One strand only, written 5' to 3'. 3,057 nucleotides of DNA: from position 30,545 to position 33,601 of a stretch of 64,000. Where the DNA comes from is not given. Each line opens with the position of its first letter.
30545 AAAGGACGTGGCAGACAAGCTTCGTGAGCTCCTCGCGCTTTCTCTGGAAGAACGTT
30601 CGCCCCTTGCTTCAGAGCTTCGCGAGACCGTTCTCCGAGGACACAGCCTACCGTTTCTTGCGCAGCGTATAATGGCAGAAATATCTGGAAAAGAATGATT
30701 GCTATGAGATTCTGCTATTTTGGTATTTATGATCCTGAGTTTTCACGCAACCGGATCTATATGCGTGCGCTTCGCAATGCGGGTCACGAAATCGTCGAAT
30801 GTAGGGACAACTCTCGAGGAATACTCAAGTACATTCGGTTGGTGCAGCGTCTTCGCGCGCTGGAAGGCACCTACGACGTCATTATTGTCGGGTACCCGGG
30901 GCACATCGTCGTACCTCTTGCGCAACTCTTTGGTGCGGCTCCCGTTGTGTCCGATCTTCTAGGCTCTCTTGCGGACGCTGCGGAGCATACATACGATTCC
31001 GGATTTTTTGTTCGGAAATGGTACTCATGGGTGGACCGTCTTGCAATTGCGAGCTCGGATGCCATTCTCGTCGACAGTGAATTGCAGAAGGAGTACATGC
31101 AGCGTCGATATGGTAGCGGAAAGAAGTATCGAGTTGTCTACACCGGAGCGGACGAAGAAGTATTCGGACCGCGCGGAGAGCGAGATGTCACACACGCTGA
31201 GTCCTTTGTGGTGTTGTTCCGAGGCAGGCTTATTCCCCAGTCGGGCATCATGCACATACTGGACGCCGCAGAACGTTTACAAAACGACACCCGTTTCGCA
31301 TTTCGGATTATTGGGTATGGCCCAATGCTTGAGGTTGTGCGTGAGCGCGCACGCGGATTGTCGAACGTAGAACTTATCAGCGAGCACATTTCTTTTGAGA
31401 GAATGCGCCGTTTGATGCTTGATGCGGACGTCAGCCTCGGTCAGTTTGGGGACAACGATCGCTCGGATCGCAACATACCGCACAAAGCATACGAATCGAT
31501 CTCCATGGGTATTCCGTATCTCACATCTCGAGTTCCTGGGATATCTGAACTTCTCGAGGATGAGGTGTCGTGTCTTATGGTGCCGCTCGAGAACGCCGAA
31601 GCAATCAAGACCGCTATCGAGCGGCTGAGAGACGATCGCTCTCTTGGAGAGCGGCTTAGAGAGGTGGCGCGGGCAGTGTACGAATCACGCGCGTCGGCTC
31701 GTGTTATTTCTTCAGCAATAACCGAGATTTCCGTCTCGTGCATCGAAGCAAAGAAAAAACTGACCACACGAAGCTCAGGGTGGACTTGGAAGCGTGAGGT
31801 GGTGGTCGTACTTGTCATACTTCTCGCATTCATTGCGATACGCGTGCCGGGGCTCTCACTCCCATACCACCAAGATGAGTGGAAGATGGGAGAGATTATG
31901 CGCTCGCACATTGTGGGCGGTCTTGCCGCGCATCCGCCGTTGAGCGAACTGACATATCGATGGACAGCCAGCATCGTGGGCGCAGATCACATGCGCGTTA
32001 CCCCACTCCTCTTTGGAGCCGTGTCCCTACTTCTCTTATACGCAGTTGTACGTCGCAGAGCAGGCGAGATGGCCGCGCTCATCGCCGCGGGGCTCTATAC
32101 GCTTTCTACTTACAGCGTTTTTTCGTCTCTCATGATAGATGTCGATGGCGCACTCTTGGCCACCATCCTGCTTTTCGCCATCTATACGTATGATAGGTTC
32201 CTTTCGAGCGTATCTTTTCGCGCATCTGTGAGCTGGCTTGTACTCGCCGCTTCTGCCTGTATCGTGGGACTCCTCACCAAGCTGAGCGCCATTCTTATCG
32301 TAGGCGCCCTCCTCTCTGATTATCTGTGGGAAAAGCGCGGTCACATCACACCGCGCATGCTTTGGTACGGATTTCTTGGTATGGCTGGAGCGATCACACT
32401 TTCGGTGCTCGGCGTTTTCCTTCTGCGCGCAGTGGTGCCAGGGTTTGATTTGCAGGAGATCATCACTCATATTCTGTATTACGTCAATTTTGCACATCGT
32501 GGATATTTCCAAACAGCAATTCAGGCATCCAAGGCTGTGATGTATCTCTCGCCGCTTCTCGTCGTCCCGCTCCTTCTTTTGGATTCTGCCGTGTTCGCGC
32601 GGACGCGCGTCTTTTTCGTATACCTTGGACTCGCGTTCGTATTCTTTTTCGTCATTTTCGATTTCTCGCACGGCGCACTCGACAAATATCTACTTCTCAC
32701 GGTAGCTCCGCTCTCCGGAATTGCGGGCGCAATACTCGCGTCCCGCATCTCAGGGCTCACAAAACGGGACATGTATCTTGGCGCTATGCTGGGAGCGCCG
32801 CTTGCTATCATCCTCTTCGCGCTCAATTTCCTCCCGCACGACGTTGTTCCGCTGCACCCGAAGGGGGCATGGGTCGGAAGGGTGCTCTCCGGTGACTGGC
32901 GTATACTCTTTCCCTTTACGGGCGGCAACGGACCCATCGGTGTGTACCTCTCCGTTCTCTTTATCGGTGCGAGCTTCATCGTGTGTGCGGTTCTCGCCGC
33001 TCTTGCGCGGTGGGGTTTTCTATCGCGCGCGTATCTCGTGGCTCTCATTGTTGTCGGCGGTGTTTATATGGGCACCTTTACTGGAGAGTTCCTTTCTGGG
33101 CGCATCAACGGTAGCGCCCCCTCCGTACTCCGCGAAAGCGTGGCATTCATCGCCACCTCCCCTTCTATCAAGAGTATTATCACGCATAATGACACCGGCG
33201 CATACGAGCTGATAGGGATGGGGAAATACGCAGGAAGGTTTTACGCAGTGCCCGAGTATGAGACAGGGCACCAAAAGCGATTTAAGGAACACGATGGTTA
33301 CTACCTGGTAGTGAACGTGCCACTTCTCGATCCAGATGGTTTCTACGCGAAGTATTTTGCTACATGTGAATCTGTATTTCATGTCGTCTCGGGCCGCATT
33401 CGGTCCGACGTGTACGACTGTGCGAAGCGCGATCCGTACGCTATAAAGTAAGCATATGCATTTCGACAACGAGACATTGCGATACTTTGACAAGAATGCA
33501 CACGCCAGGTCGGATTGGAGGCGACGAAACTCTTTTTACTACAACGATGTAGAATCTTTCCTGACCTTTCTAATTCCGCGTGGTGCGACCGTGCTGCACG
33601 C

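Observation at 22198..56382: ~34-kb surface-glycan biosynthesis island with four unusual domain fusions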

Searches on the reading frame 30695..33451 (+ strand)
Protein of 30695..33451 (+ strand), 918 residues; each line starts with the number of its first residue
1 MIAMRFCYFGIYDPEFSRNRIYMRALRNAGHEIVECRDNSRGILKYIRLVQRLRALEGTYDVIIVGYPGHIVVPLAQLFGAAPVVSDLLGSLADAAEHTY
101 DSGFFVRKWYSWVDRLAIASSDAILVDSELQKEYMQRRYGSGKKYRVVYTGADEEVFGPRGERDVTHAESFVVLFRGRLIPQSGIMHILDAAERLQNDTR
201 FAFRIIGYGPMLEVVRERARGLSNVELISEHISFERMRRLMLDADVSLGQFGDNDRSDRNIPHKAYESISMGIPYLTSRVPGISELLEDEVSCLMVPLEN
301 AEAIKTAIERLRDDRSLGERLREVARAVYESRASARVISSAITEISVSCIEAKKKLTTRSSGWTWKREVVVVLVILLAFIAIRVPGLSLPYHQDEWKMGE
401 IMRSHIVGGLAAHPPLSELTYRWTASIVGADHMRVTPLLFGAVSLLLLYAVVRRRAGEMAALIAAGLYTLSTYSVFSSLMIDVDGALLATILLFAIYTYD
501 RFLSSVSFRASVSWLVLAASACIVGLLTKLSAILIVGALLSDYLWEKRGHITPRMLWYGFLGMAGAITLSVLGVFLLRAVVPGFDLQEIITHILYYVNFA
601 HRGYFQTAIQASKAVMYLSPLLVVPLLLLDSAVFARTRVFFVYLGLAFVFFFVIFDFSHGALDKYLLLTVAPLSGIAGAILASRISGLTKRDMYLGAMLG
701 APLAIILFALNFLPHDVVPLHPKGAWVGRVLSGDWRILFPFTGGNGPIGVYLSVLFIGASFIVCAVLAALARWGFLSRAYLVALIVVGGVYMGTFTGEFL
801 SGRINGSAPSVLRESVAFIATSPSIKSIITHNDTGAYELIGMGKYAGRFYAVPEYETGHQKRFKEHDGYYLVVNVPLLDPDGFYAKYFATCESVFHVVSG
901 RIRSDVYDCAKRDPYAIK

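Call 3: search_protein_families(library=pfam, proteins=[window:30695-33451:+], max_evalue=0.01)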
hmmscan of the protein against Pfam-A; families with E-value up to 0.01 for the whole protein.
window:30695-33451:+ (918 aa): 7 families
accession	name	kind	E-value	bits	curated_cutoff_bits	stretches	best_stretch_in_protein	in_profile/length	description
PF13692.12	Glyco_trans_1_4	-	4.5e-15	56.6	27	1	171-314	2-142/142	Glycosyl transferases group 1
PF00534.26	Glycos_transf_1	-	8.6e-14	51.9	26.4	1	169-326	14-170/172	Glycosyl transferases group 1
PF13231.12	PMT_2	-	1.2e-10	42.3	26.1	1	413-567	2-153/160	Dolichyl-phosphate-mannose-protein mannosyltransferase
PF13579.12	Glyco_trans_4_4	-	1.1e-06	29.5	29.7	1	43-150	56-157/158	Glycosyl transferase 4-like domain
PF13439.12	Glyco_transf_4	-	1.3e-06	29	28.5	1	38-155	53-169/170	Glycosyltransferase Family 4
PF13524.12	Glyco_trans_1_2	-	7.3e-06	26.4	25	1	189-328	6-128/144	Glycosyl transferase-like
PF02366.24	PMT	-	0.0001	22.4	22.7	1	432-549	84-205/245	Dolichyl-phosphate-mannose-protein mannosyltransferase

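Call 16: find_homologous_proteins(query=window:30695-33448:+)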
Query window:30695-33448:+ (918 aa): 38 proteins with E <= 0.001 among 8000 candidates.
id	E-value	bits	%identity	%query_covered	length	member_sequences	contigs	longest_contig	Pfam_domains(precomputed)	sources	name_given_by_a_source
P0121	0.0e+0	2046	100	100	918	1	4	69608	PF00534.27,PF13579.13,PF13524.13,PF13439.13,PF13692.13,PF13231.13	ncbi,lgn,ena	-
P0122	0.0e+0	1719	83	100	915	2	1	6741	PF00534.27,PF02366.25,PF13579.13,PF13524.13,PF13692.13,PF13231.13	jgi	jgi:glycosyltransferase involved in cell wall biosynthesis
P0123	0.0e+0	1712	83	100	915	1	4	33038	PF00534.27,PF13579.13,PF13524.13,PF13439.13,PF13692.13,PF13231.13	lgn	-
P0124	0.0e+0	1591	77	100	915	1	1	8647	PF00534.27,PF02366.25,PF13524.13,PF13692.13,PF13231.13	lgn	-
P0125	0.0e+0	1589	76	100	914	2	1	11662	PF00534.27,PF13524.13,PF13692.13,PF13231.13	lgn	-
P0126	0.0e+0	1375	67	100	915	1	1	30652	PF00534.27,PF13579.13,PF13439.13,PF13692.13,PF13231.13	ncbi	-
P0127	0.0e+0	1334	67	100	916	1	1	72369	PF00534.27,PF13579.13,PF13524.13,PF13439.13,PF13692.13,PF13231.13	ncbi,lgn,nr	ncbi:glycosyltransferase [Candidatus Kaiserbacteria bacterium]|nr:glycosyltransferase [Candidatus Ka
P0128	0.0e+0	1316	66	100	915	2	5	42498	PF00534.27,PF13579.13,PF13524.13,PF13692.13,PF13231.13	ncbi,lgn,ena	-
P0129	0.0e+0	1305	65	100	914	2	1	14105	PF00534.27,PF13579.13,PF13524.13,PF13439.13,PF13692.13,PF13231.13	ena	-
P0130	0.0e+0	1295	66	98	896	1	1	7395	PF00534.27,PF13579.13,PF13439.13,PF13692.13,PF13231.13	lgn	-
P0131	0.0e+0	1256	61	100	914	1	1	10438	PF00534.27,PF13579.13,PF13524.13,PF13439.13,PF13692.13,PF13231.13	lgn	-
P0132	0.0e+0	1254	62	100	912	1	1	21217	PF00534.27,PF13579.13,PF13524.13,PF13439.13,PF13692.13,PF13231.13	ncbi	-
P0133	0.0e+0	1247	63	100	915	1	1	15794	PF00534.27,PF13579.13,PF13524.13,PF13439.13,PF13692.13,PF13231.13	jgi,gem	-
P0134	0.0e+0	1166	58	100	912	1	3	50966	PF00534.27,PF13524.13,PF13439.13,PF13692.13,PF13231.13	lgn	-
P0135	0.0e+0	1165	60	100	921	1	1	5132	PF00534.27,PF13692.13,PF13231.13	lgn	-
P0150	4.2e-182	626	52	61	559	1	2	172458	PF13231.13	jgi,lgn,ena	-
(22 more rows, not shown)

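Call 30: find_encoding_contigs(protein=P0150, flank=10000, max_places=1)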
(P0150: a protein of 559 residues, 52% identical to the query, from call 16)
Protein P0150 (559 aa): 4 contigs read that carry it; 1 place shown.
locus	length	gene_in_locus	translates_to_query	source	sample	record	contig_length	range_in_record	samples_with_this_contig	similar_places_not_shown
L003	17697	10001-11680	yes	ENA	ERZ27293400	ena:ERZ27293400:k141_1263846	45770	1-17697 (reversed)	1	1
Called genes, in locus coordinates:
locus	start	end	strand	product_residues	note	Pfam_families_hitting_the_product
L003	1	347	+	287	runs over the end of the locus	PF01073:3Beta_HSD (weak), PF01370:Epimerase, PF02719:Polysacc_synt_2 (faint), PF04321:RmlD_sub_bind (weak), PF16363:GDP_Man_Dehyd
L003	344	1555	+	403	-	PF13439:Glyco_transf_4, PF13579:Glyco_trans_4_4, PF00534:Glycos_transf_1, PF13524:Glyco_trans_1_2, PF13692:Glyco_trans_1_4, PF20706:GT4-conflict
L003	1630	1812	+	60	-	-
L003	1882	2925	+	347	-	PF00070:Pyr_redox (faint), PF01266:DAO, PF02737:3HCDH_N (weak), PF07992:Pyr_redox_2 (faint), PF12831:FAD_oxidored (faint), PF13450:NAD_binding_8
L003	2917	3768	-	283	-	PF01408:GFO_IDH_MocA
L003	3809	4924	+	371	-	PF13439:Glyco_transf_4, PF13579:Glyco_trans_4_4, PF20706:GT4-conflict, PF00534:Glycos_transf_1, PF13692:Glyco_trans_1_4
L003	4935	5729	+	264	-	PF05675:DUF817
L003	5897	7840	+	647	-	PF13579:Glyco_trans_4_4, PF13439:Glyco_transf_4, PF20706:GT4-conflict, PF00534:Glycos_transf_1, PF13692:Glyco_trans_1_4, PF03721:UDPG_MGDP_dh_N, PF00984:UDPG_MGDP_dh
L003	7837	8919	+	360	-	PF00534:Glycos_transf_1, PF13692:Glyco_trans_1_4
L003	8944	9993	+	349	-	PF01370:Epimerase, PF02719:Polysacc_synt_2, PF04321:RmlD_sub_bind, PF16363:GDP_Man_Dehyd, PF07993:NAD_binding_4 (weak)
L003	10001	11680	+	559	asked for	PF13231:PMT_2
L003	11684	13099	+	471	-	PF13489:Methyltransf_23 (weak), PF00535:Glycos_transf_2, PF13641:Glyco_tranf_2_3 (weak)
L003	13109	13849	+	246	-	PF00535:Glycos_transf_2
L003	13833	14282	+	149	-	PF14667:Polysacc_synt_C, PF00190:Cupin_1 (weak), PF07883:Cupin_2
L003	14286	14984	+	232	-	PF01370:Epimerase (weak)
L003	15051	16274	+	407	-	PF08421:Methyltransf_13, PF13489:Methyltransf_23, PF08484:Methyltransf_14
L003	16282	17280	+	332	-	PF01073:3Beta_HSD (weak), PF01370:Epimerase, PF04321:RmlD_sub_bind, PF05368:NmrA (weak), PF16363:GDP_Man_Dehyd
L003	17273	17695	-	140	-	?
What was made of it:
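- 30695..33451 (+): Fusion 2. Cytoplasmic GT4, then a GT-C (PMT_2/GT39-like) membrane glycosyltransferase with about 13 TM segments, then a roughly 125-aa C-terminal outer domain. 27 full-length clusters; the GT-C is unfused in relatives (calls 16, 30).
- The genes are adjacent in the window and in L003 (call 30).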

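Call 47: search_protein_families(library=ncbifam, proteins=[window:30695-33451:+], max_evalue=0.000001)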
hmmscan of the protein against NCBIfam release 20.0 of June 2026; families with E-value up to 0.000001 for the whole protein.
window:30695-33451:+ (918 aa): 6 families
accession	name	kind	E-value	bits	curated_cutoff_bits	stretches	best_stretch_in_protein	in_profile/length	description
NF007640.0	PRK10307.1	subfamily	5.8e-12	45.2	276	1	168-342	227-401/411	WcaI family glycosyltransferase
NF041876.1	EPS_EpsE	equivalog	1.6e-10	40.8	400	1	128-335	170-382/389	exopolysaccharide biosynthesis GT4 family glycosyltransferase EpsE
TIGR02149.1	glgA_Coryne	subfamily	6.1e-09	35.5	302.4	1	110-334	134-375/391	glycogen synthase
TIGR03088.1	stp2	hypoth_equivalog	1.2e-08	34.4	409.05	1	128-341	144-365/374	TIGR03088 family PEP-CTERM/XrtA system glycosyltransferase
NF047684.1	TeichurnBiosyTuaC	equivalog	7.7e-08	31.7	550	1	171-333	220-377/391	teichuronic acid biosynthesis protein TuaC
TIGR04005.1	wcaL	equivalog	1.7e-07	30.5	537.6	1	121-310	175-366/406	colanic acid biosynthesis glycosyltransferase WcaL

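Call 72: find_encoding_contigs(protein=P0121, flank=1000, max_places=6)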
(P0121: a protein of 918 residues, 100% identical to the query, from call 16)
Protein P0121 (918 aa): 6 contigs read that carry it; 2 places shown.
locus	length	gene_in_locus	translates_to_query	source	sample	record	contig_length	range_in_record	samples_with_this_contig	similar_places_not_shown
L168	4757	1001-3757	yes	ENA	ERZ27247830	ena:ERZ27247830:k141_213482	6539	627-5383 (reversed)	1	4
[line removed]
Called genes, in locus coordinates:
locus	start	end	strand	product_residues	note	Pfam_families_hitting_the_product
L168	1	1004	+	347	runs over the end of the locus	PF00534:Glycos_transf_1, PF13692:Glyco_trans_1_4, PF13524:Glyco_trans_1_2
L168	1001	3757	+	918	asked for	PF13439:Glyco_transf_4 (weak), PF13579:Glyco_trans_4_4 (weak), PF00534:Glycos_transf_1, PF13692:Glyco_trans_1_4, PF13524:Glyco_trans_1_2 (weak), PF13231:PMT_2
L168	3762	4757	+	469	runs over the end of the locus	PF13489:Methyltransf_23, PF00535:Glycos_transf_2, PF10111:Glyco_tranf_2_2 (weak), PF13641:Glyco_tranf_2_3 (weak)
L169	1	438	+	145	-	?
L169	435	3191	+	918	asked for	PF13439:Glyco_transf_4 (weak), PF13579:Glyco_trans_4_4 (weak), PF00534:Glycos_transf_1, PF13692:Glyco_trans_1_4, PF13524:Glyco_trans_1_2 (weak), PF13231:PMT_2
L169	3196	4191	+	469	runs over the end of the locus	PF13489:Methyltransf_23, PF00535:Glycos_transf_2, PF10111:Glyco_tranf_2_2 (weak), PF13641:Glyco_tranf_2_3 (weak)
